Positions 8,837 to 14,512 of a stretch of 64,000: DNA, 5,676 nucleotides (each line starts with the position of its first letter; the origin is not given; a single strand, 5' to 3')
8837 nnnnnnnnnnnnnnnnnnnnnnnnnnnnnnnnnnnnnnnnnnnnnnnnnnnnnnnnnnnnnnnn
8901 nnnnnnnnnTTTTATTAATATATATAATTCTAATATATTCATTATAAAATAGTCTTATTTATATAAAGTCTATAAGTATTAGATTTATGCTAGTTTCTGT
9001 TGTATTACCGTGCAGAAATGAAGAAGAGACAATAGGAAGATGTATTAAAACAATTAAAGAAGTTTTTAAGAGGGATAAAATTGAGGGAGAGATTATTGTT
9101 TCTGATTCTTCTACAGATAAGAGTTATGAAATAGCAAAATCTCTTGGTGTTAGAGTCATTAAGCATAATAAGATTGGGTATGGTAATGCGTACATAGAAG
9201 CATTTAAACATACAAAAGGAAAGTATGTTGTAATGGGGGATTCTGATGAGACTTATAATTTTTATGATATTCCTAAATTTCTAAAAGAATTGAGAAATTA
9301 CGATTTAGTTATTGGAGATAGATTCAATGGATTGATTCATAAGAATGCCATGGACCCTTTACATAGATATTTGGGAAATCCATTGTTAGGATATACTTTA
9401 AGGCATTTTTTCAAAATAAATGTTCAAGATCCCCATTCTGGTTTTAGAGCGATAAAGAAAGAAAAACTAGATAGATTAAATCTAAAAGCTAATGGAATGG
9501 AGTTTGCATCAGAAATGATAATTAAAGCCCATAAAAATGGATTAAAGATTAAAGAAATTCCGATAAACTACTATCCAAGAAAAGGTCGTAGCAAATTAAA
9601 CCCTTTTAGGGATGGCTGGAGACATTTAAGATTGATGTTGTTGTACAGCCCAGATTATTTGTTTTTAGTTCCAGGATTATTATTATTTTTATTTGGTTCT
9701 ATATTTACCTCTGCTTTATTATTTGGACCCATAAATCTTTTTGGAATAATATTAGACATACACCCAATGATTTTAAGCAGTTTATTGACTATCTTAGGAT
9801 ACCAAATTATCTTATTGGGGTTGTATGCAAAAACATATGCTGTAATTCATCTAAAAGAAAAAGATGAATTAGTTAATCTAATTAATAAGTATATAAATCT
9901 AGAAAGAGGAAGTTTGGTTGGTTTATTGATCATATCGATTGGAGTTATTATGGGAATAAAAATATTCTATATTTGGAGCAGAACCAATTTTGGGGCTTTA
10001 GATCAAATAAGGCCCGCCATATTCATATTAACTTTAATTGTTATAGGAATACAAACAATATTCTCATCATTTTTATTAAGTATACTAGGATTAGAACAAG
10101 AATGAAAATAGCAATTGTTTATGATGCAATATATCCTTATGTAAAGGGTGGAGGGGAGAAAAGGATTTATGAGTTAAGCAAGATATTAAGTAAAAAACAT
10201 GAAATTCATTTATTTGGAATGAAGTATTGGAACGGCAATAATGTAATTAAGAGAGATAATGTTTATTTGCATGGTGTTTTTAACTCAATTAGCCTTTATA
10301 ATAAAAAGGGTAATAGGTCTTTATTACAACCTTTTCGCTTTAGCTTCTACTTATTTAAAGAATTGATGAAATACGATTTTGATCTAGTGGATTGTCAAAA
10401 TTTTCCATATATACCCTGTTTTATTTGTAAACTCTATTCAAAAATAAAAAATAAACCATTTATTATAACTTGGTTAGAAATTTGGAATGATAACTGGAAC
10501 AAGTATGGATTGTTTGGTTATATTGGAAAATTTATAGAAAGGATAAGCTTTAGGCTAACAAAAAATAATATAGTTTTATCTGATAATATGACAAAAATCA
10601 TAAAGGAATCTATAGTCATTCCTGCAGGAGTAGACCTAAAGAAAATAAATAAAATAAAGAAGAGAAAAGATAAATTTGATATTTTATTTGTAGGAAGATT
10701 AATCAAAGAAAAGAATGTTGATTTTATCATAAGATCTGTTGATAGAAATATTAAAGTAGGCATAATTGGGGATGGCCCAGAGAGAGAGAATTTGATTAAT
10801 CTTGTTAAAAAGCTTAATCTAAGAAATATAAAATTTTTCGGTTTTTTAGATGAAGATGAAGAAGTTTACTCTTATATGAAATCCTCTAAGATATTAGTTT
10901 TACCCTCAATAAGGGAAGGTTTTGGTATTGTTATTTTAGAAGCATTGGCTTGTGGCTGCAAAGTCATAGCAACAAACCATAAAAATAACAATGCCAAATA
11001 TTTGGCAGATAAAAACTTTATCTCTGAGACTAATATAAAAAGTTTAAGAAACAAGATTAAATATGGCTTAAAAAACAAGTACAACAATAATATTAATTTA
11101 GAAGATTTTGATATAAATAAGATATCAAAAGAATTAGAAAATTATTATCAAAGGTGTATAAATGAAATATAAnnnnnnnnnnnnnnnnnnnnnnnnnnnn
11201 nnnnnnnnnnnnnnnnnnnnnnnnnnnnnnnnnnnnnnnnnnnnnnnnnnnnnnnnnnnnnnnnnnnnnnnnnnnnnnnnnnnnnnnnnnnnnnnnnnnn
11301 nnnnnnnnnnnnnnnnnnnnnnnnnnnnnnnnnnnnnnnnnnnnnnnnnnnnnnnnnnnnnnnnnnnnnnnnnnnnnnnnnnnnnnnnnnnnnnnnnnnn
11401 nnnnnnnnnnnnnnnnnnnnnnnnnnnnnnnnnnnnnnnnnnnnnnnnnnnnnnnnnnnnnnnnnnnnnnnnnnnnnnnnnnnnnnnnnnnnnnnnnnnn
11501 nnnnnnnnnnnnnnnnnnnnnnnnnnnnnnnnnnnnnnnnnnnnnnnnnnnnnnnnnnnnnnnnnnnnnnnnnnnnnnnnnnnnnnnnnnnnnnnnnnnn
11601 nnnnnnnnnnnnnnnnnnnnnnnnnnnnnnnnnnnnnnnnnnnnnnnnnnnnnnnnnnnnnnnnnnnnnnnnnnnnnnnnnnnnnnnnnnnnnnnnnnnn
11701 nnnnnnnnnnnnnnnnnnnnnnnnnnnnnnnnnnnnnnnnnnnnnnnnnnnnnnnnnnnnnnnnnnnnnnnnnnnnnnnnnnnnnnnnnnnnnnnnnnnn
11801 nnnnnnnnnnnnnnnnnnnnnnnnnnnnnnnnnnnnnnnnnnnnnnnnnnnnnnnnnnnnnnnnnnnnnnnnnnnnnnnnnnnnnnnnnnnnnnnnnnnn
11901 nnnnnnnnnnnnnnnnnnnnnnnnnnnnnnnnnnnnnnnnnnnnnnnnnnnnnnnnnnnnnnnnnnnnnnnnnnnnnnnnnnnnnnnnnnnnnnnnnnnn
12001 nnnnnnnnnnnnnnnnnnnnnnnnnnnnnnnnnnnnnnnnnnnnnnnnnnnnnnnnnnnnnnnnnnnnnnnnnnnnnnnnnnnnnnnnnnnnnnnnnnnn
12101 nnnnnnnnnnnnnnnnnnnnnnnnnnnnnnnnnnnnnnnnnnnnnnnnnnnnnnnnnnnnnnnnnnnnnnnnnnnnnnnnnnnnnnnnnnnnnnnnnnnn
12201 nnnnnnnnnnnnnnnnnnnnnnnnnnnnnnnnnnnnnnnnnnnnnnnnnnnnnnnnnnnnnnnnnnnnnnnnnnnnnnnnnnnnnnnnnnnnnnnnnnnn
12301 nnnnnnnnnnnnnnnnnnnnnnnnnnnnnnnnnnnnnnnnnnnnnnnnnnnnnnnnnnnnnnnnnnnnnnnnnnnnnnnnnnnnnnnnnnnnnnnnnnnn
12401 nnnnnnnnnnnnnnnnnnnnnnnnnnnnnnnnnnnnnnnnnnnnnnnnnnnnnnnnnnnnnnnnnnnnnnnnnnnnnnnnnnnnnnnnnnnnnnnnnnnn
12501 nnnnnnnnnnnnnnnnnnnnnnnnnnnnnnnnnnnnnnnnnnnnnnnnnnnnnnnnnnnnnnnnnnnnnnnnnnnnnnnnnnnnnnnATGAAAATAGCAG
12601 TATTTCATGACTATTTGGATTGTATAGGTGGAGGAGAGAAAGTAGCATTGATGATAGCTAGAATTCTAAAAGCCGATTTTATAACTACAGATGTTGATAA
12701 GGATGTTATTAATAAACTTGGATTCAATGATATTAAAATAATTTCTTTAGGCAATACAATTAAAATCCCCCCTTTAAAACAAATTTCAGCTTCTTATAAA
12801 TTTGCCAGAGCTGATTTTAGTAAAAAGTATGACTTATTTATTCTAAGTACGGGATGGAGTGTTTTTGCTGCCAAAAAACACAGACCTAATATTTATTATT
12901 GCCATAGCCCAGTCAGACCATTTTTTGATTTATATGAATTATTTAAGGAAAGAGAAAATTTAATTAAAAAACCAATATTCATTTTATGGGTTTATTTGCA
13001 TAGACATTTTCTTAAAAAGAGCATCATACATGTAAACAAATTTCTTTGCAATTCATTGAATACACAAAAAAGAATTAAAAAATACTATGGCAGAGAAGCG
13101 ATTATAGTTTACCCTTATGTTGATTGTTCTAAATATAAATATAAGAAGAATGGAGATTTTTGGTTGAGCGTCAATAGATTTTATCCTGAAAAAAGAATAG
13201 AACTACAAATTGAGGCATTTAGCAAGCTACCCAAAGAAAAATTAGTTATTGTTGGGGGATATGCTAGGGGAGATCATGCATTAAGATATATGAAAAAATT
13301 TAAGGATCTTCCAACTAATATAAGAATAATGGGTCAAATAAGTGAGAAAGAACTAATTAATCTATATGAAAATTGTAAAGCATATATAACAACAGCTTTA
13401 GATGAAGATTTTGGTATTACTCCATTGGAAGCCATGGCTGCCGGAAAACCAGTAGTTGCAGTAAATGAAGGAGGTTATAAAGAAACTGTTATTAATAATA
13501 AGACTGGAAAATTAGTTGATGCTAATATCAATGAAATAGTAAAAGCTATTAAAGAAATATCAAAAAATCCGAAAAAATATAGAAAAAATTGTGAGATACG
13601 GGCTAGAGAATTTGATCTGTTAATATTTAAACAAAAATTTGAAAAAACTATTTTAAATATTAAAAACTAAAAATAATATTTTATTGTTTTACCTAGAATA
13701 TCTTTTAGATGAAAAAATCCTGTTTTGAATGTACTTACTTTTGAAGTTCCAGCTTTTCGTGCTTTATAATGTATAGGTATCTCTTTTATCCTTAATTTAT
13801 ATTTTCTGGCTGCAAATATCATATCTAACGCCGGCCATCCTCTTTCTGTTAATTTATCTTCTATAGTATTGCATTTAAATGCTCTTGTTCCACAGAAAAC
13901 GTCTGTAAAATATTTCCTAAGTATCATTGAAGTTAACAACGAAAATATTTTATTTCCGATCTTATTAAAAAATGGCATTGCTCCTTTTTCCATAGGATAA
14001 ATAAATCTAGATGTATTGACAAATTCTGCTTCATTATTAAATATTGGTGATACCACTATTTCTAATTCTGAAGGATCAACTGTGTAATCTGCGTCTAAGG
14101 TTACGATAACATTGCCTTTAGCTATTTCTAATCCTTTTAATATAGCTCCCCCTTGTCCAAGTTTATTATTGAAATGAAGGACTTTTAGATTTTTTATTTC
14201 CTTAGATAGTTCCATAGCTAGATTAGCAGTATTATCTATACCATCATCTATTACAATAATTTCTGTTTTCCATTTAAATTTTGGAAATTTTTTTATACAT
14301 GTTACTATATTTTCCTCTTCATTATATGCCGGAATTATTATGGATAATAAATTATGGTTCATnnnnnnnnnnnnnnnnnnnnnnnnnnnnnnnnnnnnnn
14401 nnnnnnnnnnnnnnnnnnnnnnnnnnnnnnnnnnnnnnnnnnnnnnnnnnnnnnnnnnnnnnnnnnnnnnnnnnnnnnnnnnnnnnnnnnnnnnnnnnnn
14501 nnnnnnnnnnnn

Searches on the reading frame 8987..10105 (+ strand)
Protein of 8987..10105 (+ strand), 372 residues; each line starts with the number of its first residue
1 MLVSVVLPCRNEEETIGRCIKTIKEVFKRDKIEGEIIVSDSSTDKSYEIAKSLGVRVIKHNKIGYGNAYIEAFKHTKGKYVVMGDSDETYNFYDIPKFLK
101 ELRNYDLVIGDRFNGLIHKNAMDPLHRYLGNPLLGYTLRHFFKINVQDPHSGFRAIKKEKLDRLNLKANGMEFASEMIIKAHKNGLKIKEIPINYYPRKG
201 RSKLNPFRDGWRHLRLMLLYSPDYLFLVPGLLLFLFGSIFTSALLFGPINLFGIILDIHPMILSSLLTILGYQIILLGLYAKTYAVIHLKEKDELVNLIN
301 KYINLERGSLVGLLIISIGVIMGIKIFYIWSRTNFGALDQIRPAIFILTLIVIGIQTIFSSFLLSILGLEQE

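Call 27: search_protein_families(library=pfam, proteins=[window:8987-10105:+], max_evalue=0.00001)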
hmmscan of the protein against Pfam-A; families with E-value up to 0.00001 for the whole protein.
window:8987-10105:+ (372 aa): 1 family
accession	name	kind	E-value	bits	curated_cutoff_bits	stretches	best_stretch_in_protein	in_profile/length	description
PF00535.33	Glycos_transf_2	-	3e-26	92.8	23.3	1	4-163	1-166/168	Glycosyl transferase family 2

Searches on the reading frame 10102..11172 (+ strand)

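Call 27: search_protein_families(library=pfam, proteins=[window:10102-11172:+], max_evalue=0.00001)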
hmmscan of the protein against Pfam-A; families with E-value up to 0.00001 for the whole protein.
window:10102-11172:+ (356 aa): 4 families
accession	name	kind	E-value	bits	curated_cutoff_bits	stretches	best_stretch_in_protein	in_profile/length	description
PF00534.26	Glycos_transf_1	-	3.1e-34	118.4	26.4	1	181-326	5-159/172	Glycosyl transferases group 1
PF13692.12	Glyco_trans_1_4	-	3.4e-24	86.1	27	1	192-319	2-136/142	Glycosyl transferases group 1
PF13439.12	Glyco_transf_4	-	9.8e-09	35.9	28.5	1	16-180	2-169/170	Glycosyltransferase Family 4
PF20706.3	GT4-conflict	-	3.2e-07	30.1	26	1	187-291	193-311/385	Family 4 Glycosyltransferase in conflict systems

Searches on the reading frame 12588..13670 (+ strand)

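Call 27: search_protein_families(library=pfam, proteins=[window:12588-13670:+], max_evalue=0.00001)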
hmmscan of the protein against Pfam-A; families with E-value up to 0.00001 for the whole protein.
window:12588-13670:+ (360 aa): 3 families
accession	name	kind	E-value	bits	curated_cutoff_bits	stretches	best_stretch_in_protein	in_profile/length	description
PF00534.26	Glycos_transf_1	-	3.3e-36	124.8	26.4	1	186-341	12-171/172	Glycosyl transferases group 1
PF13692.12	Glyco_trans_1_4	-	2.4e-22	80.2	27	1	193-326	5-141/142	Glycosyl transferases group 1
PF02350.25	Epimerase_2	-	2.4e-07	30.4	30.6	1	203-333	199-325/347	UDP-N-acetylglucosamine 2-epimerase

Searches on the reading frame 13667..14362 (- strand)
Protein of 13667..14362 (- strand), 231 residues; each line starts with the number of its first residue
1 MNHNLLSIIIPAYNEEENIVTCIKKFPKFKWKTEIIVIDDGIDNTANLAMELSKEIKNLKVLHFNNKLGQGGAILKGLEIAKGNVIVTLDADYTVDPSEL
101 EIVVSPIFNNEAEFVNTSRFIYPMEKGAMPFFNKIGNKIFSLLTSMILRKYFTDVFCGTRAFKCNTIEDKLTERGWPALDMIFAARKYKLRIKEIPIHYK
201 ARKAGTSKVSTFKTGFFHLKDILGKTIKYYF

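Call 27: search_protein_families(library=pfam, proteins=[window:13667-14362:-], max_evalue=0.00001)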
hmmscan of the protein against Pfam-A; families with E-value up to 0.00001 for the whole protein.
window:13667-14362:- (231 aa): 2 families
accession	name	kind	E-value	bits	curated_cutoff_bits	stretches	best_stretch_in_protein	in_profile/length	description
PF00535.33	Glycos_transf_2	-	1.4e-27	97.1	23.3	1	7-142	1-139/168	Glycosyl transferase family 2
PF13641.12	Glyco_tranf_2_3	-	4.6e-07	30.5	27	1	6-120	3-124/230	Glycosyltransferase like family 2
